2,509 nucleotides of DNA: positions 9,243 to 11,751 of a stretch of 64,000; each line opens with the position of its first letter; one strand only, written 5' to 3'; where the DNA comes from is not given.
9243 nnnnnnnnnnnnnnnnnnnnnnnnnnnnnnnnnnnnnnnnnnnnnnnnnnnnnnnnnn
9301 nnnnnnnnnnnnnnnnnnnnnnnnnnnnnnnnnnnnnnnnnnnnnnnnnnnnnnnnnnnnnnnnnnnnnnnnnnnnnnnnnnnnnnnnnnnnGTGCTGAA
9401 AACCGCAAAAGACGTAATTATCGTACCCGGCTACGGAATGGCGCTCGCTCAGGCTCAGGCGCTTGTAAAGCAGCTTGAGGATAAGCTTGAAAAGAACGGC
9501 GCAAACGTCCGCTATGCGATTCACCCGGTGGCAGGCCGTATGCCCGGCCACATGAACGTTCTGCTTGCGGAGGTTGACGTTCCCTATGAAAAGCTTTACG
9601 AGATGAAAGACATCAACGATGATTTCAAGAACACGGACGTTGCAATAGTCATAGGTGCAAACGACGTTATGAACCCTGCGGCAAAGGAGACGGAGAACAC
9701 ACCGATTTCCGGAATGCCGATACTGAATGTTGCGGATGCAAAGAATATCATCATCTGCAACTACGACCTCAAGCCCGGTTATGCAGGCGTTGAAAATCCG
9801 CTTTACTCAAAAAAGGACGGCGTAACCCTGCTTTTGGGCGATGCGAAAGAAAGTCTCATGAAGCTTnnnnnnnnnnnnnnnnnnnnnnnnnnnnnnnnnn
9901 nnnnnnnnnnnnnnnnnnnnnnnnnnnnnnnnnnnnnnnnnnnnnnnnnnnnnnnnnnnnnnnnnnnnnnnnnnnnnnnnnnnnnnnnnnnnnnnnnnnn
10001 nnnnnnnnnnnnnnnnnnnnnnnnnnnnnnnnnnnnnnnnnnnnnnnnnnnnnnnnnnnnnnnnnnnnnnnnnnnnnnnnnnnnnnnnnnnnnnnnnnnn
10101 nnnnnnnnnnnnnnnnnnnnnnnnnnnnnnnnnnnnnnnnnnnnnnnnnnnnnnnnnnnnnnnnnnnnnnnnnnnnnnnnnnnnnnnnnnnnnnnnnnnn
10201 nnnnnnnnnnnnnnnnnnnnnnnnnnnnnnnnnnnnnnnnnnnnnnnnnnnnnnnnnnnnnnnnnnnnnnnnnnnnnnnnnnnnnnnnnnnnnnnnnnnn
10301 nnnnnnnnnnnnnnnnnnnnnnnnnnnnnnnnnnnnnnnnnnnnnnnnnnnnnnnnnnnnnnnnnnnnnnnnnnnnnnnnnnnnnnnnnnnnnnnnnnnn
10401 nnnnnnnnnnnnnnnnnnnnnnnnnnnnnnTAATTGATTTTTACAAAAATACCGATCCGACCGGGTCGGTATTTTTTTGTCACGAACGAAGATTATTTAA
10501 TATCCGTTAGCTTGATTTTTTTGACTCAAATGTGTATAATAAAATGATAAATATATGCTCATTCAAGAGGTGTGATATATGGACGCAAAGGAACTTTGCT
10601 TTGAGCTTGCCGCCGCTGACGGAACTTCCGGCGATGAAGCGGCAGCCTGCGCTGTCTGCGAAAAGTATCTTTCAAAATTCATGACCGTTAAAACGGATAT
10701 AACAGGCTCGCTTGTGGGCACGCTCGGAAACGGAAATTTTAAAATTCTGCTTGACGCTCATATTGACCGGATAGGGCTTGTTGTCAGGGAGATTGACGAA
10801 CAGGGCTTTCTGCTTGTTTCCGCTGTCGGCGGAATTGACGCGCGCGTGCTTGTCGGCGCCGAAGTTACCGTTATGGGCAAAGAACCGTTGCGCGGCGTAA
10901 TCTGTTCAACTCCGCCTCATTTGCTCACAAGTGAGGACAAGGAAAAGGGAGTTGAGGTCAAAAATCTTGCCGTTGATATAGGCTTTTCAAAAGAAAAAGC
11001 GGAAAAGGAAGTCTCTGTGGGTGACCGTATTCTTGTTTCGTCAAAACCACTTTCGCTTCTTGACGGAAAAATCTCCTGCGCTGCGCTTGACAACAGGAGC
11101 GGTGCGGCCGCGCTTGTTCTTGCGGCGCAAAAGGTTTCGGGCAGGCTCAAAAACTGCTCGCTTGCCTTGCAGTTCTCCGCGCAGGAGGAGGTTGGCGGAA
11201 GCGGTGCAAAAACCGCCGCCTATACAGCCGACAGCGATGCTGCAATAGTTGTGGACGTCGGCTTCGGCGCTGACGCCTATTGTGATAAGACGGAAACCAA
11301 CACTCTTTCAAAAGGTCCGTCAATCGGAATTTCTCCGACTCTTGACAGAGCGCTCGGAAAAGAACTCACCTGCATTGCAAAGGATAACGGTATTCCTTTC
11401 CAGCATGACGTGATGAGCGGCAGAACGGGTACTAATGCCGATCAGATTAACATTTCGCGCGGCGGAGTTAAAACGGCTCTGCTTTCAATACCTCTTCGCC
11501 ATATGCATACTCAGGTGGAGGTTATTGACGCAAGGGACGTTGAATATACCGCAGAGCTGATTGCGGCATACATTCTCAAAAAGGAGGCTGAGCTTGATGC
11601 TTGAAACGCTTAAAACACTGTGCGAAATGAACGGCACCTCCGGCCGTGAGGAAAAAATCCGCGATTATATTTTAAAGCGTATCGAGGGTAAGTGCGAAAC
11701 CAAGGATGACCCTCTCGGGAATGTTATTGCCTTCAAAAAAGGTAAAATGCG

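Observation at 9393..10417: PntB carries an in-frame tandem duplication of its whole NADP(H)-binding dIII domain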

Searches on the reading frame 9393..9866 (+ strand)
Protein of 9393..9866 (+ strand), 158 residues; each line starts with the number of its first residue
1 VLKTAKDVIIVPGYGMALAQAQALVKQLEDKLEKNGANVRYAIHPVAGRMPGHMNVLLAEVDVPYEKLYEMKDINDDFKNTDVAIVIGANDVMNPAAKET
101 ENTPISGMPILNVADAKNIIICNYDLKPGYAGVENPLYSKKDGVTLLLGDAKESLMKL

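Call 26: search_protein_representatives(protein=window:9393-9866:+)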
Query: 158 residues. Proteins with E-value up to 0.001 (for the whole library): 4309; up to 1e-10: 2569; up to 1e-30: 757. The best 150 are listed.
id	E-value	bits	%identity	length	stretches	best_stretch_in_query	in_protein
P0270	2.1e-251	839.4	68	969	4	2-158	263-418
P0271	1.7e-196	661.3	68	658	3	2-158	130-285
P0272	1.5e-191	645.2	68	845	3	2-157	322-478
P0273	4.2e-191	643.8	67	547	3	2-158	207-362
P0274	2.4e-139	475.8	72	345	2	2-157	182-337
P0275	2.8e-128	439.9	72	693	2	4-156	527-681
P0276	2.8e-121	417.2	68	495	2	4-156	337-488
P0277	2.6e-106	368.6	58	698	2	2-156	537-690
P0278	1.8e-105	365.9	59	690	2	2-153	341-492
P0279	5.0e-105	364.4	59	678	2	4-155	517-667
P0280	3.2e-100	348.8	58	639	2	3-156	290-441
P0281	4.0e-100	348.5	65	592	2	1-155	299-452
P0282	5.1e-92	322.2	54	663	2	4-158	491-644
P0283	8.4e-90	315.0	70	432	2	18-155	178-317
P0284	1.7e-82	291.3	56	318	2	2-157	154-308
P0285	9.4e-82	288.9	51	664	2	5-154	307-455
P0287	2.5e-79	281.0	56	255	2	1-158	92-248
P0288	1.5e-73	262.2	47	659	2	2-157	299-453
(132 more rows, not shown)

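Call 40: find_encoding_contigs(protein=P0285, flank=4000, max_places=2)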
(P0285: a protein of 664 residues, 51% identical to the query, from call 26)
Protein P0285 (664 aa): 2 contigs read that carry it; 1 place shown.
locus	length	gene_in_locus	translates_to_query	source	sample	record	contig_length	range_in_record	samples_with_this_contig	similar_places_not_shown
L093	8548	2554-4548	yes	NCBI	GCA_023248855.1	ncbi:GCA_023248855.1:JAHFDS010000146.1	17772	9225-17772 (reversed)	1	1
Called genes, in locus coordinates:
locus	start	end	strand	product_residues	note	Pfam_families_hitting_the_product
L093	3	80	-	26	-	?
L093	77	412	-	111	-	-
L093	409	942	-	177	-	PF04542:Sigma70_r2 (weak), PF08281:Sigma70_r4_2, PF04545:Sigma70_r4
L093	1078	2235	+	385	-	PF05222:AlaDh_PNT_N, PF01262:AlaDh_PNT_C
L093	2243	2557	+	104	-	PF12769:PNTB_4TM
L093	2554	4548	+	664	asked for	PF02233:PNTB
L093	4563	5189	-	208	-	PF00440:TetR_N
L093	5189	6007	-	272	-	PF03096:Ndr (weak), PF00561:Abhydrolase_1, PF12146:Hydrolase_4, PF12697:Abhydrolase_6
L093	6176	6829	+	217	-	PF00440:TetR_N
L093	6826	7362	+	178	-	PF04116:FA_hydroxylase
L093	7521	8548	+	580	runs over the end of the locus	-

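Call 41: find_encoding_contigs(protein=P0288, flank=4000, max_places=2)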
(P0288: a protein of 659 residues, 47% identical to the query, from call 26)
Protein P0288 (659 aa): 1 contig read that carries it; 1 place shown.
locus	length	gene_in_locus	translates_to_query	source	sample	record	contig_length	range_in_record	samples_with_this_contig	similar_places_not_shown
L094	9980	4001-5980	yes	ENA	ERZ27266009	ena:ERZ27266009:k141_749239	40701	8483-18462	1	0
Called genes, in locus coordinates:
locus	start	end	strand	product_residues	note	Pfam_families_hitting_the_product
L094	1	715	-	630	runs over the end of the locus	PF18152:DAHP_snth_FXD, PF00793:DAHP_synth_1, PF03102:NeuB, PF00800:PDT, PF01842:ACT (weak)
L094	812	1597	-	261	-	PF01464:SLT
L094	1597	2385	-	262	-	PF13578:Methyltransf_24, PF05711:TylF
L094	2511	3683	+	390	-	PF05222:AlaDh_PNT_N, PF02826:2-Hacid_dh_C (faint), PF01262:AlaDh_PNT_C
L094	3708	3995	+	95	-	PF12769:PNTB_4TM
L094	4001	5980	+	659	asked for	PF02233:PNTB, PF00205:TPP_enzyme_M (faint), PF02233:PNTB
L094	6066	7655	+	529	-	PF00496:SBP_bac_5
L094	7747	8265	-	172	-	-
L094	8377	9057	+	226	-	PF02559:CarD_TRCF_RID, PF21095:CarD_C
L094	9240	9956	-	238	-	PF13481:AAA_25 (faint)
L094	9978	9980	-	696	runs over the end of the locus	PF00009:GTP_EFTU, PF03144:GTP_EFTU_D2, PF22042:EF-G_D2, PF14492:EFG_III, PF16658:RF3_C (weak), PF03764:EFG_IV, PF00679:EFG_C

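Call 47: find_encoding_contigs(protein=P0282, flank=3000, max_places=1)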
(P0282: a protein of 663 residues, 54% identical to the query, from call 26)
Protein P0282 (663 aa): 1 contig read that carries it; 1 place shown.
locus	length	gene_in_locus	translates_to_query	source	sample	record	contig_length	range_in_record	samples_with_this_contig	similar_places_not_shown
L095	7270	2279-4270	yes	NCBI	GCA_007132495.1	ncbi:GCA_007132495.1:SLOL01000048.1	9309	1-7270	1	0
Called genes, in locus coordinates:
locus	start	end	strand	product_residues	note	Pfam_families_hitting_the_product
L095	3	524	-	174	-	?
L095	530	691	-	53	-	-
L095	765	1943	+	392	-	PF05222:AlaDh_PNT_N, PF02826:2-Hacid_dh_C (faint), PF01262:AlaDh_PNT_C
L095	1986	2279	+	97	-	PF12769:PNTB_4TM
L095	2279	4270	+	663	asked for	PF02233:PNTB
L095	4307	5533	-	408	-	PF12704:MacB_PCD, PF02687:FtsX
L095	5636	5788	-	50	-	-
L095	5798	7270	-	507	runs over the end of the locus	PF01336:tRNA_anti-codon, PF00152:tRNA-synt_2, PF01409:tRNA-synt_2d (faint)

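Call 48: find_encoding_contigs(protein=P0279, flank=3000, max_places=1)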
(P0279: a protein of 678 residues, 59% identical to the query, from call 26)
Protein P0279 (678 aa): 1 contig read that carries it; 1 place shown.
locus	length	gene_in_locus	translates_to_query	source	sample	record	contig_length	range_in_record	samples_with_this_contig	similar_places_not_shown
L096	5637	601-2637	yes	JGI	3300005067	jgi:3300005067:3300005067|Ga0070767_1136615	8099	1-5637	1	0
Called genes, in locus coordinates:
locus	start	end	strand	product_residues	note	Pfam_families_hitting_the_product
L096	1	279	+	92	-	?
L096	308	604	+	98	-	PF12769:PNTB_4TM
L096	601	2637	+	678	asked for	PF02233:PNTB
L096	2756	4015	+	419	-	PF19425:Csd3_N2, PF01551:Peptidase_M23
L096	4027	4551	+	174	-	PF01575:MaoC_dehydratas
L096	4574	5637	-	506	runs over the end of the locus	PF01590:GAF, PF13185:GAF_2 (weak), PF07724:AAA_2 (faint), PF00158:Sigma54_activat, PF14532:Sigma54_activ_2, PF00004:AAA (faint), PF25601:AAA_lid_14, PF02954:HTH_8, +1 more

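Call 49: find_encoding_contigs(protein=P0287, flank=3000, max_places=1)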
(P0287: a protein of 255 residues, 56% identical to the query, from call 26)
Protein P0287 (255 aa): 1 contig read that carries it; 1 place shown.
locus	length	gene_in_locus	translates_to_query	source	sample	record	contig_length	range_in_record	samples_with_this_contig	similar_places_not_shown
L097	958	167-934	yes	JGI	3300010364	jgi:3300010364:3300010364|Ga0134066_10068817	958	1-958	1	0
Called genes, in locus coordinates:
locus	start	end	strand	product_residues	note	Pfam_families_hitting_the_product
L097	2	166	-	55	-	?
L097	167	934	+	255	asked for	PF02233:PNTB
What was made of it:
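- Tried and rejected: P0287 (KRS type, 255 aa) sits on a 958-nt contig and is uninformative (call 49).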

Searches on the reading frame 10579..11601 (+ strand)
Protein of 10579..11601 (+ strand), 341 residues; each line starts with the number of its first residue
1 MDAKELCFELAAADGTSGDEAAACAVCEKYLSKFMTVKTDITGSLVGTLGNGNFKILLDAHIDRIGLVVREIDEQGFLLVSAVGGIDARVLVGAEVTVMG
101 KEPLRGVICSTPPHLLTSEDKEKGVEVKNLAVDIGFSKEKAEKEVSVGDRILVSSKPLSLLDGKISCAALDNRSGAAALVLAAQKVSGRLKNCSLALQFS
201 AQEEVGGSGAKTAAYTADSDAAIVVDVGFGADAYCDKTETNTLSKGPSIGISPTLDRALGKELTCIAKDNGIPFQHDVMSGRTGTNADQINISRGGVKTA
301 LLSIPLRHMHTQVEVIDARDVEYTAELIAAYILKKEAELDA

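Call 57: search_protein_families(library=ncbifam, proteins=[window:10579-11601:+], max_evalue=0.00001)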
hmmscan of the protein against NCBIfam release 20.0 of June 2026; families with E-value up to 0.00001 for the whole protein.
window:10579-11601:+ (341 aa): 6 families
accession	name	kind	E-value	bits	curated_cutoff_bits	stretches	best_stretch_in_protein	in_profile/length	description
NF040822.1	lys_aminopep_Arch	equivalog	5.9e-52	176.8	700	1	12-331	12-334/345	lysyl aminopeptidase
NF007421.0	PRK09961.1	equivalog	1.1e-37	129.7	412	1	6-334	5-332/345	aminopeptidase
NF007367.0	PRK09864.1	equivalog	1.4e-29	103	569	1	5-334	4-340/356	aminopeptidase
TIGR03107.1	glu_aminopep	equivalog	8.3e-26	90.7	469.7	1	14-334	11-340/350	glutamyl aminopeptidase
TIGR03106.1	trio_M42_hydro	equivalog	2.8e-19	69.2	397.75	1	58-334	63-341/343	osmoprotectant NAGGN system M42 family peptidase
NF009555.0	PRK13004.1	equivalog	7.4e-07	28.4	321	1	3-67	17-83/399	YgeY family selenium metabolism-linked hydrolase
